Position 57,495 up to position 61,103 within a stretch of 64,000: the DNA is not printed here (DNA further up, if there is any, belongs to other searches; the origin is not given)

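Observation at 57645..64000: HKD-nuclease/SNF2-helicase fusion tightly coupled to a large PglX/Eco57I-like adenine methyltransferase: candidate atypical defence system, cut off by the window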

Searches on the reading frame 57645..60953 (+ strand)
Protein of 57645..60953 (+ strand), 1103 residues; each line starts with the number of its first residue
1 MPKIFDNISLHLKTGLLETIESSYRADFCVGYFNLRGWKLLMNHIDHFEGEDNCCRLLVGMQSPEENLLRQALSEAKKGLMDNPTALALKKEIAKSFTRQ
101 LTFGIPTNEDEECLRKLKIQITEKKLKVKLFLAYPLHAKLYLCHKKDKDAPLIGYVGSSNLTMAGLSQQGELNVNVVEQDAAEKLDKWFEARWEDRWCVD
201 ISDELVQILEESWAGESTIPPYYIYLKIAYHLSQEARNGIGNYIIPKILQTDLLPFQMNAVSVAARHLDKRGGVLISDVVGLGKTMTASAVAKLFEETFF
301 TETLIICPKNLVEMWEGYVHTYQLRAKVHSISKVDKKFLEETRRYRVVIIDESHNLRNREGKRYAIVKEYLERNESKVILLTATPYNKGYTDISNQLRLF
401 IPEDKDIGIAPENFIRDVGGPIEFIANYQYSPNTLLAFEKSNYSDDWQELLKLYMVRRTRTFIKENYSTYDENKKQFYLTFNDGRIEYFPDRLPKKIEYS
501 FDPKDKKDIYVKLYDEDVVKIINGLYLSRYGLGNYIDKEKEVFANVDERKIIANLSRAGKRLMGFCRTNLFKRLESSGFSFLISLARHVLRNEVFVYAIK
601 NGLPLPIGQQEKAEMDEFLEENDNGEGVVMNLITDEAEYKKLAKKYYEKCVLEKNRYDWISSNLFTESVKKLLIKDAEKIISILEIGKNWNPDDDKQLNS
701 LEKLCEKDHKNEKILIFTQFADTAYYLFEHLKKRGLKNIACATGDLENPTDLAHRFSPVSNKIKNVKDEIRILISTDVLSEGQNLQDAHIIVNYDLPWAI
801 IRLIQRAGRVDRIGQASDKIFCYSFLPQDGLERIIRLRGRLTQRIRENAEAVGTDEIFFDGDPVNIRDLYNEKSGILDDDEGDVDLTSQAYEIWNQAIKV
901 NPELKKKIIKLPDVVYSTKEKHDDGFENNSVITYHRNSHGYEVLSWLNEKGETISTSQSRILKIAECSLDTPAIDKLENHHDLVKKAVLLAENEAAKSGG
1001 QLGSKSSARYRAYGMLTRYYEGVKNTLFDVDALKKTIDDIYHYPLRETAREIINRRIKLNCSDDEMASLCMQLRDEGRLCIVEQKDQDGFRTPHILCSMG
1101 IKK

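Call 7: search_protein_families(library=pfam, proteins=[window:57645-60953:+], max_evalue=0.01)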
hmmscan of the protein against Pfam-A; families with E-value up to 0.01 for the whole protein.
window:57645-60953:+ (1103 aa): 8 families
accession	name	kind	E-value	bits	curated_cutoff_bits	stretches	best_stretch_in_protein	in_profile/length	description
PF00271.37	Helicase_C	-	1.9e-18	67.2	23.5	1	698-814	3-110/110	Helicase conserved C-terminal domain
PF00176.29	SNF2-rel_dom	-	2.2e-14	53.7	24.9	2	257-324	2-79/290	SNF2-related domain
PF13091.12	PLDc_2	-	2.5e-10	40.7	27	1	42-193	26-132/132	PLD-like domain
PF04851.21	ResIII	-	8.3e-09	36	22.5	1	253-386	4-163/164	Type III restriction enzyme, res subunit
PF09565.16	RE_NgoFVII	-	2.6e-08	33.8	23.8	1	123-191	77-147/162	NgoFVII restriction endonuclease N-terminal PLD domain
PF00270.35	DEAD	-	8.7e-05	22.8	26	1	337-386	114-161/167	DEAD/DEAH box helicase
PF00004.35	AAA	-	0.0027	18.6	21.2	1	280-384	7-108/131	ATPase family associated with various cellular activities (AAA)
PF20720.3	nSTAND3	-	0.0032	17.6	27.2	0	258-381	4-108/155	Novel STAND NTPase 3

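Call 8: search_protein_families(library=padloc, proteins=[window:57645-60953:+], max_evalue=0.01)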
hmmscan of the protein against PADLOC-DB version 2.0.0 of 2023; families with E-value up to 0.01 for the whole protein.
window:57645-60953:+ (1103 aa): 47 families (the best 25 are shown)
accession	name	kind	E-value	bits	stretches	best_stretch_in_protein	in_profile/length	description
PDLC01075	C3a139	-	1.2e-46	157.6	1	110-847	86-761/948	HKD+Snf2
PDLC02623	DrmD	-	6e-37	124.9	3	707-882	525-689/1040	DrmD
PDLC02500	BrxHI|BrxHII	-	1.2e-35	121.4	2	698-856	466-613/933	BrxHI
PDLC02621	DrmD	-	2.7e-31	106.7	2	555-829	388-639/1040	DrmD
PDLC02619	DrmD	-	9.3e-26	88.2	3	709-820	411-540/872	DrmD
PDLC00659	HmaA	-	2.5e-22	76.6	1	554-816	360-613/1176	SNF2 helicase / DEAD-box helicase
PDLC02633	DrmD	-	5.6e-21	72.2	2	708-828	523-643/839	DrmD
PDLC02840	DpdE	-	1.2e-20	71.5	2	671-826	518-666/1091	DpdE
PDLC02193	PLD_Helicase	-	7.9e-20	68.6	2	695-848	669-830/905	-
PDLC02504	BrxHI|BrxHII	-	4e-19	66.1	1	703-832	477-599/971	BrxHII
PDLC02843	DpdE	-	9.6e-18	61.5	2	704-813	560-663/1091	DpdE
PDLC02620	DrmD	-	3.4e-17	59.7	1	710-832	483-595/1060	DrmD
PDLC02572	DrmA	-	1.8e-16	57.3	2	697-821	503-629/1043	DrmA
PDLC00633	ZorD1|ZorD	-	3.8e-15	53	2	234-320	425-512/908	"SWI2/SNF2 helicase, Mrr-like nuclease"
PDLC02625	DrmD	-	5.8e-15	52.9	1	709-819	265-375/792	DrmD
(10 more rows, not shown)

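Call 9: search_protein_families(library=ncbifam, proteins=[window:57645-60953:+], max_evalue=0.01)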
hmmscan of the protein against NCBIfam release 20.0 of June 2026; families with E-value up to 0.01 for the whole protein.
window:57645-60953:+ (1103 aa): 25 families
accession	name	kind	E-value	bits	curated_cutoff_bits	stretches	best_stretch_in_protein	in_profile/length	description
NF038317.1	DISARM_DrmD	equivalog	3.7e-40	138.1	610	3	556-854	373-652/1021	DISARM system SNF2-like helicase DrmD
NF042964.1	phospholipD_antiphage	equivalog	3.7e-37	128.1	1100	2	665-853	637-827/895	phospholipase D-like domain-containing anti-phage protein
NF041062.1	DpdE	equivalog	9e-28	96.7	500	2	669-829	504-657/1048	protein DpdE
NF038318.1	DISARM_DrmD_b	equivalog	7.5e-27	93.8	950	2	764-820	481-537/868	DISARM system SNF2-like helicase DrmD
NF003426.0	PRK04914.1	equivalog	1.3e-21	76.6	576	3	688-818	473-596/959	RNA polymerase-associated protein RapA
NF010337.0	PRK13766.1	equivalog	1.4e-11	43.3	610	1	689-813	345-468/781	Hef nuclease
NF053711.1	RNA_heli_RhlE1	exception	2.5e-08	33.1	750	1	701-822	234-347/434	RNA helicase RhlE1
NF008394.0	PRK11192.1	equivalog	3.9e-08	32.6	507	1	695-816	232-344/441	ATP-dependent RNA helicase SrmB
NF058637.1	helic_SCO1167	equivalog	1.5e-07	29.9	1200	1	710-817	778-878/932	SCO1167/SCO6262 family helicase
NF008744.0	PRK11776.1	equivalog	2.6e-07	29.6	524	1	690-845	222-365/460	ATP-dependent RNA helicase DbpA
NF053710.1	RNA_heli_RhlE2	exception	3.3e-07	29.1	925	1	712-862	250-388/635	RNA helicase RhlE2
TIGR02621.3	cas3_GSU0051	exception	1.1e-06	27.8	400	1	676-818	239-378/854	type I-G CRISPR-associated helicase/endonuclease Cas3g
TIGR01587.1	cas3_core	equivalog_domain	4.9e-06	25.9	102.45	1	693-820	204-329/358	CRISPR-associated helicase Cas3'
NF053631.1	RNA_helic_CshA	equivalog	5e-06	25.7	646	1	693-819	220-337/434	degradosome RNA helicase CshA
NF002340.1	PRK01297.1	equivalog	5.1e-06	25.5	564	1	707-820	245-350/372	ATP-dependent RNA helicase RhlB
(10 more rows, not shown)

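Call 10: find_encoding_contigs(protein=window:57645-60953:+, flank=10000, max_places=6)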
Protein window:57645-60953:+ (1103 aa): 1 contig read that carries it; 1 place shown.
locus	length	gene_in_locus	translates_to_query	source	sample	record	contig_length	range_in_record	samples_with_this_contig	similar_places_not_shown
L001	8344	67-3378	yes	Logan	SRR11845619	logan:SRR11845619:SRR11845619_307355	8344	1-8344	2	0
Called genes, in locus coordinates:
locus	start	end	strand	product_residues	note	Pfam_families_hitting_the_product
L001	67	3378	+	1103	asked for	PF13091:PLDc_2, PF09565:RE_NgoFVII (weak), PF00176:SNF2-rel_dom (weak), PF04851:ResIII (faint), PF00176:SNF2-rel_dom (weak), PF00271:Helicase_C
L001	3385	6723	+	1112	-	PF20473:MmeI_Mtase, PF07669:Eco57I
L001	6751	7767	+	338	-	PF17761:DUF1016_N, PF06250:YhcG_C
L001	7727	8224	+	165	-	PF02481:DNA_processg_A (faint)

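Call 14: find_homologous_proteins(query=window:57645-60953:+, max_evalue=1e-10)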
Query window:57645-60953:+ (1103 aa): 8000 proteins with E <= 1e-10 among 8000 candidates; the best 120 are listed.
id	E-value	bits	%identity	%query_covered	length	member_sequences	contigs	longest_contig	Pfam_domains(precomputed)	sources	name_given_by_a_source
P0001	0.0e+0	2474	98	100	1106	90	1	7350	PF00176.30,PF13091.13,PF09565.17,PF00271.38,PF04851.22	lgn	-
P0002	0.0e+0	2289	89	100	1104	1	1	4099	PF00176.30,PF13091.13,PF09565.17,PF00271.38,PF04851.22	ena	-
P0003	0.0e+0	2289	89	100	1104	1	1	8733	PF00176.30,PF13091.13,PF09565.17,PF00271.38,PF04851.22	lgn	-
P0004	0.0e+0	2254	88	100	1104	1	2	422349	PF00176.30,PF13091.13,PF09565.17,PF00271.38,PF04851.22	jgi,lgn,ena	-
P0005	0.0e+0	2251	88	100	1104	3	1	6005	PF00176.30,PF13091.13,PF09565.17,PF00271.38,PF04851.22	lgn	-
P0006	0.0e+0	2242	88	100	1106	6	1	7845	PF00176.30,PF13091.13,PF09565.17,PF00271.38,PF04851.22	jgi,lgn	jgi:superfamily II DNA or RNA helicase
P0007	0.0e+0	2218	87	100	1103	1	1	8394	PF00270.36,PF00176.30,PF13091.13,PF09565.17,PF00271.38,PF04851.22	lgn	-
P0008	0.0e+0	2196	85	100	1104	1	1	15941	PF00176.30,PF13091.13,PF09565.17,PF00271.38,PF04851.22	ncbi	-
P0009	0.0e+0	2172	85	100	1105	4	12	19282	PF00270.36,PF00176.30,PF13091.13,PF09565.17,PF00271.38,PF04851.22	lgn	-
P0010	0.0e+0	2168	85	100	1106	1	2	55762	PF00270.36,PF00176.30,PF13091.13,PF09565.17,PF00271.38,PF04851.22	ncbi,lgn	-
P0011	0.0e+0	2157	84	100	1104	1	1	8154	PF00176.30,PF13091.13,PF09565.17,PF00271.38,PF04851.22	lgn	-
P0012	0.0e+0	2144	84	100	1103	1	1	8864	PF00176.30,PF13091.13,PF09565.17,PF00271.38,PF04851.22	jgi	-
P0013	0.0e+0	2135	83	100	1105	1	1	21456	PF00176.30,PF13091.13,PF09565.17,PF00271.38,PF04851.22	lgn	-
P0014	0.0e+0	2131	83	100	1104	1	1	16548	PF00176.30,PF13091.13,PF09565.17,PF00271.38,PF04851.22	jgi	-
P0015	0.0e+0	2122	82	100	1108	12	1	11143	PF00270.36,PF00176.30,PF13091.13,PF09565.17,PF00271.38,PF04851.22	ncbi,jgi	-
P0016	0.0e+0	2120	82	100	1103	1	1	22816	PF00176.30,PF13091.13,PF09565.17,PF00271.38,PF04851.22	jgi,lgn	jgi:superfamily II DNA or RNA helicase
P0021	0.0e+0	2079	81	100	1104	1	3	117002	PF00176.30,PF13091.13,PF09565.17,PF00271.38,PF04851.22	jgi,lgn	jgi:superfamily II DNA or RNA helicase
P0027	0.0e+0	1994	78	100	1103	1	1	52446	PF00176.30,PF13091.13,PF09565.17,PF00271.38,PF04851.22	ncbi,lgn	ncbi:MAG: helicase-related protein [Desulfococcaceae bacterium]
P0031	0.0e+0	1888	75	100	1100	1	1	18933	PF00176.30,PF13091.13,PF09565.17,PF00271.38,PF04851.22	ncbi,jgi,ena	-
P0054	0.0e+0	1682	68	100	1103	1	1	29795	PF00270.36,PF00176.30,PF13091.13,PF09565.17,PF00271.38,PF04851.22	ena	-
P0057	0.0e+0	1671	66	100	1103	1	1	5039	PF00176.30,PF13091.13,PF09565.17,PF00271.38,PF04851.22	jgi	jgi:superfamily II DNA or RNA helicase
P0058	0.0e+0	1670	66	100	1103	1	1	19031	PF00270.36,PF00176.30,PF13091.13,PF09565.17,PF00271.38,PF04851.22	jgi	jgi:superfamily II DNA or RNA helicase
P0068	0.0e+0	1600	64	100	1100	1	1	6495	PF00176.30,PF13091.13,PF09565.17,PF00271.38,PF04851.22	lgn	-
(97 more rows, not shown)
